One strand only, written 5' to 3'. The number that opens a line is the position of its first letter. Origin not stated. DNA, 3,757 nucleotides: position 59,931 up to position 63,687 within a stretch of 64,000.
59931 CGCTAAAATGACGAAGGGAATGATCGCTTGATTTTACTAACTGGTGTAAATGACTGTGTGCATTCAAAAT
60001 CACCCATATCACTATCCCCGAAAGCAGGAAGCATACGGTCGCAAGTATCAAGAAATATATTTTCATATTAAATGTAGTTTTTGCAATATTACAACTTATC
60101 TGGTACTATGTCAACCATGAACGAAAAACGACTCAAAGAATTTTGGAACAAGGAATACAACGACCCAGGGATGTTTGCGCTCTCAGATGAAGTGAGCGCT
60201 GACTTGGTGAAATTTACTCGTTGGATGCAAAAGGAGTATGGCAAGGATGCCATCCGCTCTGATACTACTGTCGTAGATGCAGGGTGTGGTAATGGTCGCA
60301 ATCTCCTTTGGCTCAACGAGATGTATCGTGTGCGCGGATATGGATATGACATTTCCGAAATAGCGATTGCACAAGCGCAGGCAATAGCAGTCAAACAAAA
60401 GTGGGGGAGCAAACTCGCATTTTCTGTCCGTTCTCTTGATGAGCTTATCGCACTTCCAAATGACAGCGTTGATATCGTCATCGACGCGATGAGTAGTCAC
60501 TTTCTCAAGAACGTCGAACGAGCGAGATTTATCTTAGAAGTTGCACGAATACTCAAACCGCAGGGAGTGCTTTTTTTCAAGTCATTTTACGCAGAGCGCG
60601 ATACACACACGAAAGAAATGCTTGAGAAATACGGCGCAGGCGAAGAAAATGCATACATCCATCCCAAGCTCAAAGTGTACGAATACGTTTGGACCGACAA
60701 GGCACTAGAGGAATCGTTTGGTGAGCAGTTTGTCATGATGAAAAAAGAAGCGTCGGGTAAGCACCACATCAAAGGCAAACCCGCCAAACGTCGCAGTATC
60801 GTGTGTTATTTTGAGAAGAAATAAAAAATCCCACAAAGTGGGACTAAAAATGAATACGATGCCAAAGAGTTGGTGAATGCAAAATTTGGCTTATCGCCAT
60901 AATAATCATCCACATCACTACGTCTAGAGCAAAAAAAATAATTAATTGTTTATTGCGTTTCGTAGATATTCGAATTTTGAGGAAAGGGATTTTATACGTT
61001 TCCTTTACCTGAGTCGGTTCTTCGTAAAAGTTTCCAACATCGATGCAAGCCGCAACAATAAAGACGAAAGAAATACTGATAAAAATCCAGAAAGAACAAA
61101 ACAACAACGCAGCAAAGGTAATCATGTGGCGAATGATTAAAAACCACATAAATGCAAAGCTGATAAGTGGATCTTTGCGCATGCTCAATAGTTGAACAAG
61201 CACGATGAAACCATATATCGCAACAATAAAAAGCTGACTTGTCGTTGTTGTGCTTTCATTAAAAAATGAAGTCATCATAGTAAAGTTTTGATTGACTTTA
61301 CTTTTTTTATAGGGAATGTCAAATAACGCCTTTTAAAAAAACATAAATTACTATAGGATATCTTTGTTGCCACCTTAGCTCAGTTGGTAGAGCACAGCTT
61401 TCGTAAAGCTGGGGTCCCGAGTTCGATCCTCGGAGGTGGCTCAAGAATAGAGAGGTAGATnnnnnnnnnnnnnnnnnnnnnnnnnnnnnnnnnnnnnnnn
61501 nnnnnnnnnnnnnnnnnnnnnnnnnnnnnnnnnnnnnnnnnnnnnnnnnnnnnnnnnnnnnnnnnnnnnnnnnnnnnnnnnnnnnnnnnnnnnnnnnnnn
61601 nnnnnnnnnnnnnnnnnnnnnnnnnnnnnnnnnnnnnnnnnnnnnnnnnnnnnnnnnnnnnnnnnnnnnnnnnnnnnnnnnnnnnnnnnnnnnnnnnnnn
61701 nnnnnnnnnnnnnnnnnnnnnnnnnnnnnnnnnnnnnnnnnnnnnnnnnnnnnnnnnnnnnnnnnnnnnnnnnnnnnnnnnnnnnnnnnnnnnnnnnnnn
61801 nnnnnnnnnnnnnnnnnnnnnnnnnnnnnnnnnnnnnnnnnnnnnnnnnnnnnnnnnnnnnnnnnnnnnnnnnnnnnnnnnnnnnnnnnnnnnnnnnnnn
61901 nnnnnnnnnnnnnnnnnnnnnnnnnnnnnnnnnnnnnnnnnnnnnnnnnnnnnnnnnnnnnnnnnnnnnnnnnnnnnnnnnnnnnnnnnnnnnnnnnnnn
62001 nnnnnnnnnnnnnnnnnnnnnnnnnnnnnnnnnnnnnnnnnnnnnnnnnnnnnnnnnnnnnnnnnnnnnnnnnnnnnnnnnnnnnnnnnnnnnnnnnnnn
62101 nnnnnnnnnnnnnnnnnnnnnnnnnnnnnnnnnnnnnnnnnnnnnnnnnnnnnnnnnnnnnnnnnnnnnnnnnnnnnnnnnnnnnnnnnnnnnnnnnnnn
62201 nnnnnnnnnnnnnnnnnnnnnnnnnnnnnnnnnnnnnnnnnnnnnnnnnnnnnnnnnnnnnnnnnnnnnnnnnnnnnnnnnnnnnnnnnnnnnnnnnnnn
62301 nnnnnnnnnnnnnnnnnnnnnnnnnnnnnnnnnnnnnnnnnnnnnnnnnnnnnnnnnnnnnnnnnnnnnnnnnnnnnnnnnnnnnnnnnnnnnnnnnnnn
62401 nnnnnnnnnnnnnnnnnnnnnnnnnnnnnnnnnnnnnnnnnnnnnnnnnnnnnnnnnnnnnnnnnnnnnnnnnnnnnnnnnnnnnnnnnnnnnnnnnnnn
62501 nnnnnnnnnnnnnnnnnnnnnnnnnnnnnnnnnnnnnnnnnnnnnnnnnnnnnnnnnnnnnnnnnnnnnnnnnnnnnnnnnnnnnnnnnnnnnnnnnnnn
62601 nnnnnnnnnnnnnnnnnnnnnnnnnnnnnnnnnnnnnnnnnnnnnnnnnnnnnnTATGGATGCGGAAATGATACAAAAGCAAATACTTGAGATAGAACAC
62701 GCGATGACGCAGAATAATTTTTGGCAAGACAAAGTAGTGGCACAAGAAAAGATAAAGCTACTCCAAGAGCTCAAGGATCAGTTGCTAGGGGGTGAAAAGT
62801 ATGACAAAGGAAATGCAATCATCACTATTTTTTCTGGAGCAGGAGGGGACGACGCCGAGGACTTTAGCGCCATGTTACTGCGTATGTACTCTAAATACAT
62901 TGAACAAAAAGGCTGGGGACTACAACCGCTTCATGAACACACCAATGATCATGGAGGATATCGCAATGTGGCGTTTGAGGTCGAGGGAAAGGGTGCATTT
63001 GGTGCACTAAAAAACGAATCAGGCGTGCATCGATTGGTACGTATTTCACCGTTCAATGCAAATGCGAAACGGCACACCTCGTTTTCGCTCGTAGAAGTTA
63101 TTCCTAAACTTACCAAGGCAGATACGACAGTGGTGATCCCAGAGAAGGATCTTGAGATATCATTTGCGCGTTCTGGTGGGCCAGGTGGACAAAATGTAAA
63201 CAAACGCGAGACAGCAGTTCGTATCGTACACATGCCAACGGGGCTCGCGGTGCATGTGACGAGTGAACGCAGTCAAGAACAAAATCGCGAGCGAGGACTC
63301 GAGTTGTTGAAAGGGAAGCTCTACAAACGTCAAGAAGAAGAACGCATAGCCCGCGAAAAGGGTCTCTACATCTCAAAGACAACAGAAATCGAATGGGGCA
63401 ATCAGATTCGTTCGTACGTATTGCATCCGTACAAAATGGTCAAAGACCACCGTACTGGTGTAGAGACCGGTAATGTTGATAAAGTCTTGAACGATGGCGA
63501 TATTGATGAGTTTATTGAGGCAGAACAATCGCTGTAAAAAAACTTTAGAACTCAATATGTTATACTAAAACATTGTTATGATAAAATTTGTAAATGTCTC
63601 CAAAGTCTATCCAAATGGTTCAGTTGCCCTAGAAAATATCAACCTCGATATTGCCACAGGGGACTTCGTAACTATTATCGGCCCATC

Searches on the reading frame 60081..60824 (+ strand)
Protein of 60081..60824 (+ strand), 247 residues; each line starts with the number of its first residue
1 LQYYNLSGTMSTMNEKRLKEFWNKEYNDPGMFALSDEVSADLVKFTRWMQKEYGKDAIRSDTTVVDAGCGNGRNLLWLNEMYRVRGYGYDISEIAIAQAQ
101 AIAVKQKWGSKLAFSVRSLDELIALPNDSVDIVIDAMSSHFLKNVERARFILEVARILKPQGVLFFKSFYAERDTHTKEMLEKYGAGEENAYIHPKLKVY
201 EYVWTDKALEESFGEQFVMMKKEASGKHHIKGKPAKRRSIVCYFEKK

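Call 47: search_protein_families(library=pfam, proteins=[window:60081-60824:+], max_evalue=0.0001)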
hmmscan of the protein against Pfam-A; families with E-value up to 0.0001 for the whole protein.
window:60081-60824:+ (247 aa): 7 families
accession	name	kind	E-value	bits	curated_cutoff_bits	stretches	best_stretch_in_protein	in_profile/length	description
PF08241.18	Methyltransf_11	-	2.4e-15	57.4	21.2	1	65-166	1-95/95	Methyltransferase domain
PF13649.12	Methyltransf_25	-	3.6e-15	56.9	27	1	64-162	1-97/97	Methyltransferase domain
PF13847.12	Methyltransf_31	-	4.8e-14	52.7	27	1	59-181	2-126/145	Methyltransferase domain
PF08242.18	Methyltransf_12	-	5.1e-10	40.4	30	1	65-164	1-98/98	Methyltransferase domain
PF13489.12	Methyltransf_23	-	3.9e-09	36.9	27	1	58-184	20-132/164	Methyltransferase domain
PF07757.19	AdoMet_MTase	-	7.3e-07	29.9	27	1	12-95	16-95/115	Predicted AdoMet-dependent methyltransferase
PF07021.18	MetW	-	2.1e-05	24.7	21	1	56-105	9-60/193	Methionine biosynthesis protein MetW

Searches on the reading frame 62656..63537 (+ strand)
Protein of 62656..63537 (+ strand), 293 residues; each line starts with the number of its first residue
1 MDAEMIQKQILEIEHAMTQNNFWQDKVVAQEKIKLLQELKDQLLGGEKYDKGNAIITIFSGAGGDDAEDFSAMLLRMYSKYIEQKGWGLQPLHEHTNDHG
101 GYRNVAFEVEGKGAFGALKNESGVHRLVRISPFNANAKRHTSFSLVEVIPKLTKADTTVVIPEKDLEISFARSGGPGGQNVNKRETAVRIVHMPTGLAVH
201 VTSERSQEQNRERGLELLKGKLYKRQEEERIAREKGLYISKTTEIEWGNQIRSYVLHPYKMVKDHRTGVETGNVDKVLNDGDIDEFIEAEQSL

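Call 47: search_protein_families(library=pfam, proteins=[window:62656-63537:+], max_evalue=0.0001)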
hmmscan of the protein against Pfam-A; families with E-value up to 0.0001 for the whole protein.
window:62656-63537:+ (293 aa): 2 families
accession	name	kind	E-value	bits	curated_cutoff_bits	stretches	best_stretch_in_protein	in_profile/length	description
PF03462.23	PCRF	-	1.7e-41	142.6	24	1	25-146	72-194/194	PCRF domain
PF00472.26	RF-1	-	6.1e-36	123.3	35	1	157-266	3-116/116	RF-1 domain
